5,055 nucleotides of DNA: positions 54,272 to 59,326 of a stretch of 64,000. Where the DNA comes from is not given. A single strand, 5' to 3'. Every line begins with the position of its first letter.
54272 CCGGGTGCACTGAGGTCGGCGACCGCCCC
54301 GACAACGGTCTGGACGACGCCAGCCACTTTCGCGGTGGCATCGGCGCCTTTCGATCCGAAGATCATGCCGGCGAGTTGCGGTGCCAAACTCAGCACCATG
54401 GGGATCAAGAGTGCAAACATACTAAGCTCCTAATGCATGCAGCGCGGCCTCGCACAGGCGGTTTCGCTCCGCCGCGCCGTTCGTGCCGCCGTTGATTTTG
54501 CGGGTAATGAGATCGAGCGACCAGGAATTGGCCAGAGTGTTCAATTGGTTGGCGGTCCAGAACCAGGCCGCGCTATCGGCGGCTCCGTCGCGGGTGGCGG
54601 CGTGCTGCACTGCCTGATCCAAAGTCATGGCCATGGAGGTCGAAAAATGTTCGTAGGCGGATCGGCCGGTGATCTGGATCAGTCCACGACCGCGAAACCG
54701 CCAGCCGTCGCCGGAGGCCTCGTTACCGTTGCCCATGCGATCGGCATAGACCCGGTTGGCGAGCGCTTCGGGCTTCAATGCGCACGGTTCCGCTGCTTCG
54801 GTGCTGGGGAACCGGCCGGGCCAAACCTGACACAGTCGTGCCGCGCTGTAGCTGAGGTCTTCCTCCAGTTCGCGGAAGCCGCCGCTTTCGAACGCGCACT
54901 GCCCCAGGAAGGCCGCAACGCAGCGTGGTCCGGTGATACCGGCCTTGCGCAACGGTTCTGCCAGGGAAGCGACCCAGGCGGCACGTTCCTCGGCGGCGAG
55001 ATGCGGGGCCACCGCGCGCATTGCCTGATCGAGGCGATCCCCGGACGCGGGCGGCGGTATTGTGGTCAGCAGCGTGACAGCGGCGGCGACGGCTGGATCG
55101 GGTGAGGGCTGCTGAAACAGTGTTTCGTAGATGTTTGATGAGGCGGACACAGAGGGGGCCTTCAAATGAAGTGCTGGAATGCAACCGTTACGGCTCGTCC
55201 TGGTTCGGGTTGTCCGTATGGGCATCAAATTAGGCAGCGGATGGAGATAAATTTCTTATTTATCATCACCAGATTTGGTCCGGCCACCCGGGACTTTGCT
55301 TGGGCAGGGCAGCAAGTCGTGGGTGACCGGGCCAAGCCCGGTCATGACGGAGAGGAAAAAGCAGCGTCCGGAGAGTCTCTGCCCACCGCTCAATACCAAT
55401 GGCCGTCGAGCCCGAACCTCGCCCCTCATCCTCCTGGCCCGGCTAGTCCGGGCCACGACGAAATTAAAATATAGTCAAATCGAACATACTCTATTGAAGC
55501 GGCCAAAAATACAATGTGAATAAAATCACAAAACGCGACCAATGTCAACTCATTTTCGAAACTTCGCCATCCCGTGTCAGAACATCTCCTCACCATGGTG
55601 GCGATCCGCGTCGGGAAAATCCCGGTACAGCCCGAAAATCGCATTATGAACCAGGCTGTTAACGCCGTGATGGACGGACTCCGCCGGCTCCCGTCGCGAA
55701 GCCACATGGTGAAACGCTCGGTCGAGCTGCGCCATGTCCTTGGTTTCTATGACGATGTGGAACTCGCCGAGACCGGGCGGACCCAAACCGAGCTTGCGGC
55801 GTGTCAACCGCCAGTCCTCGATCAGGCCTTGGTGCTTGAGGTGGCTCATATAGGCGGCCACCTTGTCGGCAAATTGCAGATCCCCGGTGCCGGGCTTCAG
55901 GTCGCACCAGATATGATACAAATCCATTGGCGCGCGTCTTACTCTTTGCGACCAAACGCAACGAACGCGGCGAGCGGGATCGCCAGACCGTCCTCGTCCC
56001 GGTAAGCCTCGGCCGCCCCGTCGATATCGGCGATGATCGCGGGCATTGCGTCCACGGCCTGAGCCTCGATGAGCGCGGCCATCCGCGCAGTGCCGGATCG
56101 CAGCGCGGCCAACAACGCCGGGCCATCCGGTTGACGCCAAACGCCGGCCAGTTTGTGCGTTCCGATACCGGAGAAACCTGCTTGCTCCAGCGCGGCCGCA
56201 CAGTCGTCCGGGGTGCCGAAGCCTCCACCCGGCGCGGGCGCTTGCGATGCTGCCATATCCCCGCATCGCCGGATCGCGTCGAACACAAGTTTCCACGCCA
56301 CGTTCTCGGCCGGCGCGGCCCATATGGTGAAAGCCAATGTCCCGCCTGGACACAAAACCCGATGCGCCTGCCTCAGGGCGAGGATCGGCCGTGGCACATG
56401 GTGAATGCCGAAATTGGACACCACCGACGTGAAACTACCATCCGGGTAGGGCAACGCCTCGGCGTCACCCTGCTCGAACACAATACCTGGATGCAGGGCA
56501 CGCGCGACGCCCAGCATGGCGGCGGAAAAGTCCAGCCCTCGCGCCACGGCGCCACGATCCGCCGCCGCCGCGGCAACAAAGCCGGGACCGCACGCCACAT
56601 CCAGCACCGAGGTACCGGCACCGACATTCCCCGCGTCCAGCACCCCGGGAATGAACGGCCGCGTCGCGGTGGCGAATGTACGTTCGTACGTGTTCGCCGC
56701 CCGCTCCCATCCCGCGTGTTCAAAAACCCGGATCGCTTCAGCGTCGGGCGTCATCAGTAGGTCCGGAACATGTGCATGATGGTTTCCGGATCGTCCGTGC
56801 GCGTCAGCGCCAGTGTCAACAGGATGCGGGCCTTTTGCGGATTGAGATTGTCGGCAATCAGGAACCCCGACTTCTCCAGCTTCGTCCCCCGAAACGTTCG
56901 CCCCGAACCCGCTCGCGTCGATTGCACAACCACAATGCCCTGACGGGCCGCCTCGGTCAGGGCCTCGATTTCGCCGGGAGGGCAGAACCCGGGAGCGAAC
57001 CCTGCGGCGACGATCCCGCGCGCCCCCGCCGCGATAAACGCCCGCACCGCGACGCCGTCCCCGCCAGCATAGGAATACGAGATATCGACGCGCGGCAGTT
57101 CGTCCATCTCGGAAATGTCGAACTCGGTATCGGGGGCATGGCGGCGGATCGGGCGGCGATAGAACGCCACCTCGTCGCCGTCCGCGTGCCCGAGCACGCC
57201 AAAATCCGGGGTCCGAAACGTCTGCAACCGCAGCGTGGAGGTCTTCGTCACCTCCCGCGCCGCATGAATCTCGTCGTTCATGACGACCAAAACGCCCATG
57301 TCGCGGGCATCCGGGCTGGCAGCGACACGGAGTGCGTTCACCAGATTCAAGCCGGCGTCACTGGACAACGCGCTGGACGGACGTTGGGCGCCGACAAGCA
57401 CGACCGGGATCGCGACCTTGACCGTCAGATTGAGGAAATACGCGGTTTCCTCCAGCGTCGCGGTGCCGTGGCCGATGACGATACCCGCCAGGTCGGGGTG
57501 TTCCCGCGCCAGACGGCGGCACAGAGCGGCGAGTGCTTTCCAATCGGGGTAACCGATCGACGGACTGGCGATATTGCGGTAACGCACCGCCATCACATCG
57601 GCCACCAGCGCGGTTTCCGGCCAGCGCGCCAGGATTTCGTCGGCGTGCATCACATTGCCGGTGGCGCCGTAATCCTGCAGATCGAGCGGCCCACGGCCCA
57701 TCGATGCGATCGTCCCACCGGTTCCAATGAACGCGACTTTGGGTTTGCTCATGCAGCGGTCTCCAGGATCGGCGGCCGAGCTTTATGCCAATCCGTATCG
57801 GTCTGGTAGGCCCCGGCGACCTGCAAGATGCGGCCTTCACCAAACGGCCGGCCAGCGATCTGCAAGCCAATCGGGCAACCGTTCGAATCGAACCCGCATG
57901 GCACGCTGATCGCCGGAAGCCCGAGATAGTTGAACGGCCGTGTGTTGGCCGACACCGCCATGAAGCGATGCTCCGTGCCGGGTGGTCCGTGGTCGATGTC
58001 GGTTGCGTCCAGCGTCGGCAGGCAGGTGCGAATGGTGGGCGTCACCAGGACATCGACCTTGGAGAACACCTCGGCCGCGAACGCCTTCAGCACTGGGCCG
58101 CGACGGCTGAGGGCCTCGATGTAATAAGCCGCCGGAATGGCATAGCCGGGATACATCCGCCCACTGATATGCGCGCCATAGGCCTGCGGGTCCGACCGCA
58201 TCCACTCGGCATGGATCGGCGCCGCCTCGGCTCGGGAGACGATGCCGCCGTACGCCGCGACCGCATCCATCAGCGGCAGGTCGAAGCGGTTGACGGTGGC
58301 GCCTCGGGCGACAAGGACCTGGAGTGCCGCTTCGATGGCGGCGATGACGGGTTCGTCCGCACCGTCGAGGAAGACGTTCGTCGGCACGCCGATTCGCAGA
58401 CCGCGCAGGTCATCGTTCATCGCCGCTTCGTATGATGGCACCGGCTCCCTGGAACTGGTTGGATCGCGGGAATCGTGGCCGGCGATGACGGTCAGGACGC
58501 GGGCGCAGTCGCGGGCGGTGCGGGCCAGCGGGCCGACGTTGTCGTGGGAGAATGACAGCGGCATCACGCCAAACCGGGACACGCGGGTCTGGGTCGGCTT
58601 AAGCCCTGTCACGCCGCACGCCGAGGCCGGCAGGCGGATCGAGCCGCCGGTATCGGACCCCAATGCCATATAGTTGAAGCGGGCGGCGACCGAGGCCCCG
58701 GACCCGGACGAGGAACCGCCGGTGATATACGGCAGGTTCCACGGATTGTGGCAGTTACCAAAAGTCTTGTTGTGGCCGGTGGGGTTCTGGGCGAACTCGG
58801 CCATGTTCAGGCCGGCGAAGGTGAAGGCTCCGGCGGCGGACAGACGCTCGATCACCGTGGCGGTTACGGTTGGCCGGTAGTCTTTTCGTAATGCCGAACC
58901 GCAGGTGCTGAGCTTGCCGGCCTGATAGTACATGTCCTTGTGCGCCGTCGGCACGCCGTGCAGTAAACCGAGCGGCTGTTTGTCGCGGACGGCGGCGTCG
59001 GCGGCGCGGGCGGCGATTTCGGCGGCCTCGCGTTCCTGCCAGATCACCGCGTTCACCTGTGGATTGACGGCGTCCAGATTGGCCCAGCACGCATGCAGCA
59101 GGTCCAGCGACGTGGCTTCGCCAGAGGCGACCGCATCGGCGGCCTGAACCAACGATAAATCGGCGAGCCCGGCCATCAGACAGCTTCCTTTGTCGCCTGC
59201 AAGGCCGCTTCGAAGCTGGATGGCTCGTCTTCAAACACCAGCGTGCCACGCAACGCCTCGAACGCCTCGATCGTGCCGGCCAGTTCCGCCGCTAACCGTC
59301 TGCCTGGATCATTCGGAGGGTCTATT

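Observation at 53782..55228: Stand-alone GTA-type lysis cassette (GH19 endolysin + 3TM holin) with no phage structural genes in the window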

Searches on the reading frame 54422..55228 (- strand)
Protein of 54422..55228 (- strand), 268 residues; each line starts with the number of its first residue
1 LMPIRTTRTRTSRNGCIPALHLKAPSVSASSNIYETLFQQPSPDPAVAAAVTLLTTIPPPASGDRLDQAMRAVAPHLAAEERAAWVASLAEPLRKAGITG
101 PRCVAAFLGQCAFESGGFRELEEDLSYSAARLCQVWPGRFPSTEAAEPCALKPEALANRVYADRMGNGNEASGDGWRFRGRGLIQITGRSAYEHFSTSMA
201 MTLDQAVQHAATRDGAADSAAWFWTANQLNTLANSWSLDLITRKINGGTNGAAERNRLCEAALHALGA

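Call 3: search_protein_families(library=pfam, proteins=[window:54422-55228:-], max_evalue=0.01)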
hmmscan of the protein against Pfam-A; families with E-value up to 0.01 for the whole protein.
window:54422-55228:- (268 aa): 1 family
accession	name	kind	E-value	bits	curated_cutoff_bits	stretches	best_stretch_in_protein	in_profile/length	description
PF00182.24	Glyco_hydro_19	-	0.00084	19.6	25.5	0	173-231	102-161/232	Chitinase class I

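Call 4: search_protein_families(library=phrogs, proteins=[window:54422-55228:-], max_evalue=0.1)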
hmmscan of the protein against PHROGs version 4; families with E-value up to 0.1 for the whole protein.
window:54422-55228:- (268 aa): 8 families
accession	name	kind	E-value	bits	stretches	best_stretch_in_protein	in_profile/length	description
phrog_181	-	lysis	2.9e-65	222.6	1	71-267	338-531/769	endolysin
phrog_26317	-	unknown function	6.6e-28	98.1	1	155-267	8-118/119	-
phrog_9506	-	lysis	2.1e-19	71.4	2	158-262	69-189/330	endolysin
phrog_14712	-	moron, auxiliary metabolic gene and host takeover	5.1e-17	63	1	161-260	74-182/322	chitinase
phrog_317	-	lysis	1.3e-16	61.8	1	68-263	195-356/492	endolysin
phrog_1519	-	lysis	5e-15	56.6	1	57-263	191-377/502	endolysin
phrog_34417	-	unknown function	4.9e-08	33.5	1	161-251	74-176/326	-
phrog_16155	-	unknown function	0.025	15.6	1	190-221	20-51/83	-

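Call 5: search_protein_families(library=pfam, proteins=[window:54422-55228:-], max_evalue=10)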
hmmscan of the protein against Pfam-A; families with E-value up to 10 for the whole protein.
window:54422-55228:- (268 aa): 1 family
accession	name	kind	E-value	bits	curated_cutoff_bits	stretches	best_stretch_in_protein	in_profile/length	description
PF00182.24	Glyco_hydro_19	-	0.00084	19.6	25.5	1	173-231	102-161/232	Chitinase class I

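Call 6: search_protein_families(library=ncbifam, proteins=[window:54422-55228:-], max_evalue=10)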
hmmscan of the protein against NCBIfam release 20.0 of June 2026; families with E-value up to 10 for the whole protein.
window:54422-55228:- (268 aa): 0 families

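Call 9: find_homologous_proteins(query=window:54422-55228:-)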
Query window:54422-55228:- (268 aa): 4044 proteins with E <= 0.001 among 8000 candidates; the best 120 are listed.
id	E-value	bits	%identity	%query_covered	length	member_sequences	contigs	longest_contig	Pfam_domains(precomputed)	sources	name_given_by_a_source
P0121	1.4e-151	521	97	90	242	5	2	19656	-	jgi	-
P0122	1.8e-116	406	74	90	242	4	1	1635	-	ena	-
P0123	4.8e-116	405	78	88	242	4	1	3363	-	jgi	jgi:putative chitinase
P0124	1.7e-115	403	77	88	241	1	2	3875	PF00182.25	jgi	jgi:putative chitinase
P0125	4.5e-115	402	75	90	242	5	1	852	PF00182.25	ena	-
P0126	2.5e-114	399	75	88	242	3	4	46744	-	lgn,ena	-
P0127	6.3e-114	398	76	88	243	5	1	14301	PF00182.25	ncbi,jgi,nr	ncbi:MAG: putative chitinase [Acetobacteraceae bacterium]|jgi:putative chitinase|nr:putative chitina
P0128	9.1e-114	397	76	90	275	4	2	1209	PF00182.25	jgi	-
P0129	1.5e-113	397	79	88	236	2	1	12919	-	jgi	jgi:putative chitinase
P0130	2.6e-113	396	73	90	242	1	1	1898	PF00182.25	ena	-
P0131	4.0e-113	395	76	88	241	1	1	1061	PF00182.25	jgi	jgi:putative chitinase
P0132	4.2e-113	395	75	88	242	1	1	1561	PF00182.25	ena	-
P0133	4.9e-113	395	72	91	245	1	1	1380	-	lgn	-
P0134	1.3e-112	394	74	90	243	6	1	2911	-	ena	-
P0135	1.4e-112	394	75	87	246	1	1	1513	-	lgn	-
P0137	3.1e-112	392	75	88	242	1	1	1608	PF00182.25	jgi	jgi:putative chitinase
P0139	7.3e-112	391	75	88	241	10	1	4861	PF00182.25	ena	-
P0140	1.0e-111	391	73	88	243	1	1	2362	PF00182.25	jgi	jgi:putative chitinase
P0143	1.4e-111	390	76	87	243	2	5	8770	PF00182.25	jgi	jgi:putative chitinase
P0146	5.0e-111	388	74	88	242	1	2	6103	PF00182.25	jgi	jgi:putative chitinase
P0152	1.9e-110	387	71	90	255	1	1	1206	PF00182.25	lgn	-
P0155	5.1e-110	385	74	88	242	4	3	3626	PF00182.25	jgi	jgi:putative chitinase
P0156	5.9e-110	385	71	88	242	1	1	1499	PF00182.25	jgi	jgi:putative chitinase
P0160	1.2e-109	384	73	90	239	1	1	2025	PF00182.25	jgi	jgi:putative chitinase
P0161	1.5e-109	384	74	87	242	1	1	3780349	PF00182.25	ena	-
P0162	1.7e-109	383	74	90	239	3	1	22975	PF00182.25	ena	-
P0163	1.7e-109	383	71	90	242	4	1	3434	PF00182.25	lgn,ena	-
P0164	2.0e-109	383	74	88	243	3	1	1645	PF00182.25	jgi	jgi:putative chitinase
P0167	5.9e-109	382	72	90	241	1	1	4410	PF00182.25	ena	-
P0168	9.1e-109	381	72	90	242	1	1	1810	PF00182.25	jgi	jgi:putative chitinase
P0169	1.4e-108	380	74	88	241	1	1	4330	PF00182.25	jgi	jgi:putative chitinase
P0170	1.5e-108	380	70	92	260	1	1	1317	PF00182.25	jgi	jgi:putative chitinase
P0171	1.6e-108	380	73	88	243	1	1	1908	PF00182.25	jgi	jgi:putative chitinase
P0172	2.6e-108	380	72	88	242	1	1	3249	PF00182.25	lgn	-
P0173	2.9e-108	379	72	90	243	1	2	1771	PF00182.25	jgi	jgi:putative chitinase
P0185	2.1e-107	377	74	88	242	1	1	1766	PF00182.25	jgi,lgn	jgi:putative chitinase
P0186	2.3e-107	376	70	91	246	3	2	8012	PF00182.25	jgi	jgi:putative chitinase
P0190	3.5e-107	376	70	90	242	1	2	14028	PF00182.25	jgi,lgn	jgi:putative chitinase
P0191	7.1e-107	375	79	76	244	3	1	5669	PF00182.25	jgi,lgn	jgi:putative chitinase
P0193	1.4e-106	374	73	87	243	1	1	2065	PF00182.25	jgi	jgi:putative chitinase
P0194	1.6e-106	374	70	90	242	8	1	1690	PF00182.25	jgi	jgi:putative chitinase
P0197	2.7e-106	373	69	91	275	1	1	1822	PF00182.25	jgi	jgi:putative chitinase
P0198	2.9e-106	373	71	90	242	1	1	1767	PF00182.25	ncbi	-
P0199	7.3e-106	372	71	90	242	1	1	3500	PF00182.25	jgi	jgi:putative chitinase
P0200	8.5e-106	371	72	88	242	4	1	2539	PF00182.25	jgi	jgi:putative chitinase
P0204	1.6e-105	370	71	87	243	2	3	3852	PF00182.25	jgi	jgi:putative chitinase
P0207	1.7e-105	370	72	88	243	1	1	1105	PF00182.25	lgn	-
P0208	2.2e-105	370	73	87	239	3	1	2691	PF00182.25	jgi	jgi:putative chitinase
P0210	3.3e-105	369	71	91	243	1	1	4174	PF00182.25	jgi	jgi:putative chitinase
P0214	5.1e-105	369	73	88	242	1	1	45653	PF00182.25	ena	-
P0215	5.4e-105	369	72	88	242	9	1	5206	PF00182.25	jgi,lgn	jgi:putative chitinase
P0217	6.5e-105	368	74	87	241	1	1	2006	PF00182.25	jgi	jgi:putative chitinase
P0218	1.5e-104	367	70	90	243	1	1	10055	PF00182.25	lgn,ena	-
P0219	2.1e-104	367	71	88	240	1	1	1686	PF00182.25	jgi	jgi:putative chitinase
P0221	8.1e-104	365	72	87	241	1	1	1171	PF00182.25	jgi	jgi:putative chitinase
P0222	8.4e-104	365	72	87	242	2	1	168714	PF00182.25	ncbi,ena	-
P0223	9.5e-104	365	73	87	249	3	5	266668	PF00182.25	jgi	jgi:putative chitinase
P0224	1.8e-103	364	72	88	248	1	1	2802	PF00182.25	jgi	jgi:putative chitinase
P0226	2.6e-103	363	75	76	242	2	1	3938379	PF00182.25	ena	-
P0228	2.9e-103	363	69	91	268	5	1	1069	PF00182.25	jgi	jgi:putative chitinase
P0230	1.4e-102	361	69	87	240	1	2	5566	PF00182.25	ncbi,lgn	ncbi:MAG TPA: glycoside hydrolase family 19 protein [Rhodopila sp.]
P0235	2.4e-102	360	69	88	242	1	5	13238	PF00182.25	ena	-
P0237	2.9e-102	360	70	90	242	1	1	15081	PF00182.25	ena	-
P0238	3.3e-102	360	73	81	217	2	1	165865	PF00182.25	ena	-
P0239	3.5e-102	359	69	87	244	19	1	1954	PF00182.25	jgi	jgi:putative chitinase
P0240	5.1e-102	359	69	87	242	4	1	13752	PF00182.25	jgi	jgi:putative chitinase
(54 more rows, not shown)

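Call 58: search_solved_structures(query=window:54422-55150:-, max_evalue=0.001, show_alignments=2)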
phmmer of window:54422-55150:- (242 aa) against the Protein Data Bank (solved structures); distinct sequences matched with E-value up to 0.001: 10.
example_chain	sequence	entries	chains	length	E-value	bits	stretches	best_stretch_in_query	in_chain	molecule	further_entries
9ms6_A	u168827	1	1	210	4.9e-42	147.4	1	42-240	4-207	PWe1 endolysin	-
9eoi_A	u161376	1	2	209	2.4e-37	132.1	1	57-236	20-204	Putative lytic enzyme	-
8p8e_AAA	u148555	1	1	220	3.9e-35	124.9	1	56-229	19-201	Glycoside hydrolase family protein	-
4ok7_A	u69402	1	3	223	1.1e-24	90.6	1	54-236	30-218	Endolysin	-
9ms7_A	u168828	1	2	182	2.9e-18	69.7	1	131-237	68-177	PWe2 endolysin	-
8xcl_A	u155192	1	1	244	6e-16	62.1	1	122-237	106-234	EF-hand domain-containing protein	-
7r6s_A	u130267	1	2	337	2e-13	53.8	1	64-231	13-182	Putative bacteriophage protein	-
9hqw_A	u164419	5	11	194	8.8e-13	51.7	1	138-237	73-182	Endolysin A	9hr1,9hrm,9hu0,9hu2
9hnu_B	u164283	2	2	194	2.1e-12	50.5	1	138-237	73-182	Endolysin A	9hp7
9hnv_A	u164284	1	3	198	7e-06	29.1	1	134-171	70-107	N-acetylmuramoyl-L-alanine amidase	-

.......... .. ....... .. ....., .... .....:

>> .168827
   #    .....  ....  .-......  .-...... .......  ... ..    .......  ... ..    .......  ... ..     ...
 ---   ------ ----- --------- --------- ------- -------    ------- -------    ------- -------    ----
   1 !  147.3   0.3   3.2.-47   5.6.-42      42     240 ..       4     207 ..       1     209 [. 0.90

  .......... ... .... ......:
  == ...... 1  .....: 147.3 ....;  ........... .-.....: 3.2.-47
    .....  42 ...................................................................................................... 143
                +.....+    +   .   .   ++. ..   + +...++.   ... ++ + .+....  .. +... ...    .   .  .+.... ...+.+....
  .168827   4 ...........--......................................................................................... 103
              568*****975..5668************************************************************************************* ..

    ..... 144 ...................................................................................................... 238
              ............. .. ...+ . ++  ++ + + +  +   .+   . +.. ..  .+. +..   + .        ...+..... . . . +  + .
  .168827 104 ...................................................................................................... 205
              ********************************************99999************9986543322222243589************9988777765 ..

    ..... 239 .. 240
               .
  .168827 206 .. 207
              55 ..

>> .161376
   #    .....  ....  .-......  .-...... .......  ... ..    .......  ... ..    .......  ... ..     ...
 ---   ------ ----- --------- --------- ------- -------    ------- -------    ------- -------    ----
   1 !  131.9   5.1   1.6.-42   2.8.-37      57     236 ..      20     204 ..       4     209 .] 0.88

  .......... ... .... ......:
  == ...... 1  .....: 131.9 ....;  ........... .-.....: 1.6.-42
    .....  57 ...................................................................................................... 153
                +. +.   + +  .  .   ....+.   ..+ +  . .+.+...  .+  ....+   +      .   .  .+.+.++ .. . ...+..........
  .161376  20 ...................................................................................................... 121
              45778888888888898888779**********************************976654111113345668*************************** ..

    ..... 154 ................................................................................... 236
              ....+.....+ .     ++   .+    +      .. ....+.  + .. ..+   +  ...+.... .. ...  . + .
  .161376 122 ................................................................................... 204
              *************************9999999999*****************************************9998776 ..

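Call 93: search_protein_families(library=padloc, proteins=[window:54422-55150:-], max_evalue=0.01)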
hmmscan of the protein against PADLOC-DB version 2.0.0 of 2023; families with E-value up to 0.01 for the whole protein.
window:54422-55150:- (242 aa): 0 families

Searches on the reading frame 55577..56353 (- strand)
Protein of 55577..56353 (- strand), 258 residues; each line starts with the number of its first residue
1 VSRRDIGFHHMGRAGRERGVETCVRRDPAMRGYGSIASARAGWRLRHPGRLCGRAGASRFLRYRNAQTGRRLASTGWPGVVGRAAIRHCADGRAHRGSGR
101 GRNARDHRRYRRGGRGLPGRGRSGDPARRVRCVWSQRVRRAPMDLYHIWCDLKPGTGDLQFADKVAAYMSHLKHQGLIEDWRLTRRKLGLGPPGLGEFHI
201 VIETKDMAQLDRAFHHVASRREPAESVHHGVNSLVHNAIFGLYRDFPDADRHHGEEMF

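Call 3: search_protein_families(library=pfam, proteins=[window:55577-56353:-], max_evalue=0.01)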
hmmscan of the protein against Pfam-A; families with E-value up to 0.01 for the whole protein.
window:55577-56353:- (258 aa): 1 family
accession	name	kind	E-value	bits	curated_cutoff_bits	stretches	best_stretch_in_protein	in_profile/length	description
PF20319.3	DUF6614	-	5.2e-44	149.4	25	1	143-257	1-115/116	Family of unknown function (DUF6614)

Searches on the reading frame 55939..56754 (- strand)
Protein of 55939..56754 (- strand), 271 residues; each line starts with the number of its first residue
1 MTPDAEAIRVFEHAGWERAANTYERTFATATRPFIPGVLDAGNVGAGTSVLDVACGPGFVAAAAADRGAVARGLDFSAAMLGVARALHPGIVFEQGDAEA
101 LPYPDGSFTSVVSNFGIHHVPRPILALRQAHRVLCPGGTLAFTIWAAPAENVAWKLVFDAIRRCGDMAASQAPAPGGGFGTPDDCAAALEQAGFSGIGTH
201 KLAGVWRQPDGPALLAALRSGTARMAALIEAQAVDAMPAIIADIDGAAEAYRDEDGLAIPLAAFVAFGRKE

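Call 3: search_protein_families(library=pfam, proteins=[window:55939-56754:-], max_evalue=0.01)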
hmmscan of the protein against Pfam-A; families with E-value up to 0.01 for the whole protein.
window:55939-56754:- (271 aa): 7 families
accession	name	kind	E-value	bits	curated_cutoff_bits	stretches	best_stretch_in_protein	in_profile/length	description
PF08241.18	Methyltransf_11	-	1.4e-22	80.5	21.2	1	51-142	1-95/95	Methyltransferase domain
PF13649.12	Methyltransf_25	-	3.9e-20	72.8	27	1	50-138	1-97/97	Methyltransferase domain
PF13847.12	Methyltransf_31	-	2.3e-15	57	27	1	47-143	4-110/145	Methyltransferase domain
PF13489.12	Methyltransf_23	-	5.3e-14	52.7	27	1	46-195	22-160/164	Methyltransferase domain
PF01209.24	Ubie_methyltran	-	1.2e-12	48.1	20.1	1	42-142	43-151/233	ubiE/COQ5 methyltransferase family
PF08242.18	Methyltransf_12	-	2.5e-10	41.4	30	1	51-140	1-98/98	Methyltransferase domain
PF07021.18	MetW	-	1.7e-05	25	21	1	44-133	11-101/193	Methionine biosynthesis protein MetW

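Call 93: search_protein_families(library=padloc, proteins=[window:55939-56754:-], max_evalue=0.01)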
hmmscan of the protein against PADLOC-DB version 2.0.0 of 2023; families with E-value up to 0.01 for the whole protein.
window:55939-56754:- (271 aa): 1 family
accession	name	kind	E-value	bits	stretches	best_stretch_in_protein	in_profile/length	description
PDLC04134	mad2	-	1.1e-15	55.5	1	31-151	276-403/492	mads_2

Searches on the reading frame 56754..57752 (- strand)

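Call 3: search_protein_families(library=pfam, proteins=[window:56754-57752:-], max_evalue=0.01)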
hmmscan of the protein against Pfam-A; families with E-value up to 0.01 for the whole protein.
window:56754-57752:- (332 aa): 2 families
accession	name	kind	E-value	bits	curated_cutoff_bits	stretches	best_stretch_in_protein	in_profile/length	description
PF00710.25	Asparaginase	-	3.3e-52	177.3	22.5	1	5-202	1-192/193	Asparaginase, N-terminal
PF17763.6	Asparaginase_C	-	5.8e-30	104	34.6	1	221-329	1-114/114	Glutaminase/Asparaginase C-terminal domain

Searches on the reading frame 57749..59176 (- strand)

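Call 3: search_protein_families(library=pfam, proteins=[window:57749-59176:-], max_evalue=0.01)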
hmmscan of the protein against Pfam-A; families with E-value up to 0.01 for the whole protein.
window:57749-59176:- (475 aa): 1 family
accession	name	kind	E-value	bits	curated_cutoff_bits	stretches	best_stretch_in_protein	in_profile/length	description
PF01425.27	Amidase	-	2e-103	347.3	27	1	25-451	1-445/445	Amidase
